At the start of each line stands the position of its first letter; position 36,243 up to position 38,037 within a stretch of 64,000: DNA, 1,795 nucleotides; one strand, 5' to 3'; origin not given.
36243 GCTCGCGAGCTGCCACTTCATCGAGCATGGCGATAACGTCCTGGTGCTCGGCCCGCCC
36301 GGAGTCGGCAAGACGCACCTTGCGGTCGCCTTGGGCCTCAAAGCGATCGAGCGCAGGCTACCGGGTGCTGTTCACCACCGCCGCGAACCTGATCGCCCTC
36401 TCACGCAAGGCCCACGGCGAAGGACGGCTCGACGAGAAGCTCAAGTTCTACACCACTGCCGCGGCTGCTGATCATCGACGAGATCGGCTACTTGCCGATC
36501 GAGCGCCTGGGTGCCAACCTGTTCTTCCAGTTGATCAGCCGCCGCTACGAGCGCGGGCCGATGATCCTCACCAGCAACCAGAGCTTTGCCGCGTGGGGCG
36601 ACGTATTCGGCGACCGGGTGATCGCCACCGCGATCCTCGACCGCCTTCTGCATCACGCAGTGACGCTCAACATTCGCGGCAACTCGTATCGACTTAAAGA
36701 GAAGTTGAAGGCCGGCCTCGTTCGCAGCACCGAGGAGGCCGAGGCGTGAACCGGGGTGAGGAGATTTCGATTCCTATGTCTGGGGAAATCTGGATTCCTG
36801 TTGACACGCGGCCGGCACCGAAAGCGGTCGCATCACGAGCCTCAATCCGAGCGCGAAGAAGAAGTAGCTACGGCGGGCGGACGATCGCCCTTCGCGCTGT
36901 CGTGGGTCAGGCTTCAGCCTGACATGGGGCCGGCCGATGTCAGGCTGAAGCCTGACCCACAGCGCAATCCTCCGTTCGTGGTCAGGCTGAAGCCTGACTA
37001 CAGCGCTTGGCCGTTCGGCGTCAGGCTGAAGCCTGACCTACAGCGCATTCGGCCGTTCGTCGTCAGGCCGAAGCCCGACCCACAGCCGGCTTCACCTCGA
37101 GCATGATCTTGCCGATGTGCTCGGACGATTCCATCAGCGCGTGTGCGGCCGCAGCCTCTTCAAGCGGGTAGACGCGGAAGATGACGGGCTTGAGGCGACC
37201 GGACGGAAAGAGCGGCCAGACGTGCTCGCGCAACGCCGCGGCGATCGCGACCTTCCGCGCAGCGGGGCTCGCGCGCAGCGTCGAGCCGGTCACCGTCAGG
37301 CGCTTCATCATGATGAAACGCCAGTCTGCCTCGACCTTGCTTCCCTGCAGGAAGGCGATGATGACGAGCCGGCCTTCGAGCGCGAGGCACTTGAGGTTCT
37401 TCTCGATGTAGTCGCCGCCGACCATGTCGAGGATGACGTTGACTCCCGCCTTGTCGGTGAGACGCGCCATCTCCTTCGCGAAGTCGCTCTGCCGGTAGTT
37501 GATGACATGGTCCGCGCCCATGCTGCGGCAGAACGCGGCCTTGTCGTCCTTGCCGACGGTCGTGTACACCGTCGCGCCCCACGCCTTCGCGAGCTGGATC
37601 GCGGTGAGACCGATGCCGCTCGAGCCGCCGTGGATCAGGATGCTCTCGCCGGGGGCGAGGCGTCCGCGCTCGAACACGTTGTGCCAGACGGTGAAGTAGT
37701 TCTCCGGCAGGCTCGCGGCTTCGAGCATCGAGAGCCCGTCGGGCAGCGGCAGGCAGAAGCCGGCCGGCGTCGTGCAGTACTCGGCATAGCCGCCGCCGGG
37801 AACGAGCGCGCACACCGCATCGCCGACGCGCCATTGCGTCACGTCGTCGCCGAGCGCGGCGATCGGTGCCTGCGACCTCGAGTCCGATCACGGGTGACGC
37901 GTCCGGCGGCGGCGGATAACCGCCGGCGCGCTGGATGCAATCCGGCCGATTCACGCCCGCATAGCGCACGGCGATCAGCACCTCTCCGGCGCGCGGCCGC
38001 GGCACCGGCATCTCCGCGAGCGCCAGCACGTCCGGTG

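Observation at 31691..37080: Mobile-element mosaic abutting oxc: IS3, low-GC insert, degenerate IS21 splitting a second diverged oxc copy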

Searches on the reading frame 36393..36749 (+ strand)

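Call 8: search_protein_families(library=pfam, proteins=[window:36393-36749:+], max_evalue=0.01)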
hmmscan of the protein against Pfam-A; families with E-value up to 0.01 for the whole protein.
window:36393-36749:+ (118 aa): 1 family
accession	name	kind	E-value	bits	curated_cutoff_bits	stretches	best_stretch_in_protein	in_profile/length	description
PF01695.23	IstB_IS21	-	2.7e-36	125.7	24.1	1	18-107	149-238/238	IstB-like ATP binding protein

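Call 27: search_protein_families(library=ncbifam, proteins=[window:36393-36749:+], max_evalue=0.01)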
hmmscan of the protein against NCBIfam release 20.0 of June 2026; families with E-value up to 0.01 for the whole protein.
window:36393-36749:+ (118 aa): 6 families
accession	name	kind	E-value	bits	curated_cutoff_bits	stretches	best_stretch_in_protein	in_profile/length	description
NF006616.1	PRK09183.1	subfamily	2.1e-37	128.8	300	1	22-111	162-252/253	IS21-like element helper ATPase IstB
NF038214.1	IS21_help_AAA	equivalog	8.1e-35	120.6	200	1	23-103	152-232/232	IS21-like element helper ATPase IstB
NF005098.0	PRK06526.1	subfamily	1e-34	120.2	296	1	24-113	172-261/266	transposase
NF006038.0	PRK08181.1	subfamily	9.9e-18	64.3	317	1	25-106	171-252/271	transposase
NF005992.0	PRK08116.1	subfamily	2.7e-06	26.7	189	1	24-104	180-256/269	hypothetical protein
NF005304.0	PRK06835.1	equivalog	1.1e-05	24.7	215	1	25-106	249-326/330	ATP-binding protein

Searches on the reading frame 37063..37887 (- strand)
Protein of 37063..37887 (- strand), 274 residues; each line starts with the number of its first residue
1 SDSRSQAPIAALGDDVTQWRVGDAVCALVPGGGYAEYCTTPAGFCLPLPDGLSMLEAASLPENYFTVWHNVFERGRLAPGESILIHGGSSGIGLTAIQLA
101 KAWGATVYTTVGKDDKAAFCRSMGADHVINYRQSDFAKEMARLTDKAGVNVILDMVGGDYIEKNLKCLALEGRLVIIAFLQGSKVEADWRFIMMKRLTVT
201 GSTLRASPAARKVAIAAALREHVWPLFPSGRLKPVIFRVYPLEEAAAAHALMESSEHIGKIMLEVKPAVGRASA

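Call 27: search_protein_families(library=ncbifam, proteins=[window:37063-37887:-], max_evalue=0.01)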
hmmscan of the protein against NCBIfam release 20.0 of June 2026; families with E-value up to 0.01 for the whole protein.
window:37063-37887:- (274 aa): 29 families (the best 25 are shown)
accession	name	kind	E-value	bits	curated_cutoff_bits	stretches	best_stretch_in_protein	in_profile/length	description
TIGR02824.1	quinone_pig3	subfamily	2.4e-110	368.6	296.8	1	9-265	69-325/325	putative NAD(P)H quinone oxidoreductase, PIG3 family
NF041183.1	Pks2_ls1_myc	equivalog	1.3e-40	138.3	2400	1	9-273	1474-1736/2086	sulfolipid-1 biosynthesis phthioceranic/hydroxyphthioceranic acid synthase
NF008024.0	PRK10754.1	subfamily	2.9e-29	102.1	348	1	10-262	70-324/327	NADPH:quinone reductase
TIGR01751.1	crot-CoA-red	equivalog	4.2e-29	101.5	378.55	2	32-141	140-251/398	crotonyl-CoA carboxylase/reductase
NF010344.0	PRK13771.1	subfamily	1.3e-27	96.7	349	1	32-265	116-333/334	putative alcohol dehydrogenase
NF041172.1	AcrlCoa_red_Thmprot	equivalog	2.7e-24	85.7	500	1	66-264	149-333/334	acryloyl-CoA reductase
TIGR02817.1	adh_fam_1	subfamily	3.8e-21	75.9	284.05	1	10-264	71-334/336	zinc-binding alcohol dehydrogenase family protein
NF003808.0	PRK05396.1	equivalog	9.9e-21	74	380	1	32-264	119-339/341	L-threonine 3-dehydrogenase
TIGR00692.1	tdh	equivalog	1.5e-20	73.5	458.35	1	31-263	116-338/340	L-threonine 3-dehydrogenase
TIGR02823.1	oxido_YhdH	subfamily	8.7e-20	70.8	297.25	1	31-263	94-322/324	acrylyl-CoA reductase family protein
NF041097.1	keto_inos_dh_IolM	equivalog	7.2e-18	64.4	450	1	32-252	151-377/389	scyllo-inosose 3-dehydrogenase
NF006940.0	PRK09422.1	equivalog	3.9e-14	52.4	344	1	32-204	115-285/338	alcohol dehydrogenase AdhP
NF047908.1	AldhRedAhr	equivalog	9.4e-14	51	470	1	31-225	119-305/335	NADPH-dependent aldehyde reductase Ahr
NF058644.1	CurcmRedCuraProt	equivalog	4.9e-12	45.6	440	1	64-266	126-334/336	NADPH-dependent curcumin/dihydrocurcumin reductase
TIGR03989.1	Rxyl_3153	subfamily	5.4e-11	42.4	440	1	22-210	129-321/370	NDMA-dependent alcohol dehydrogenase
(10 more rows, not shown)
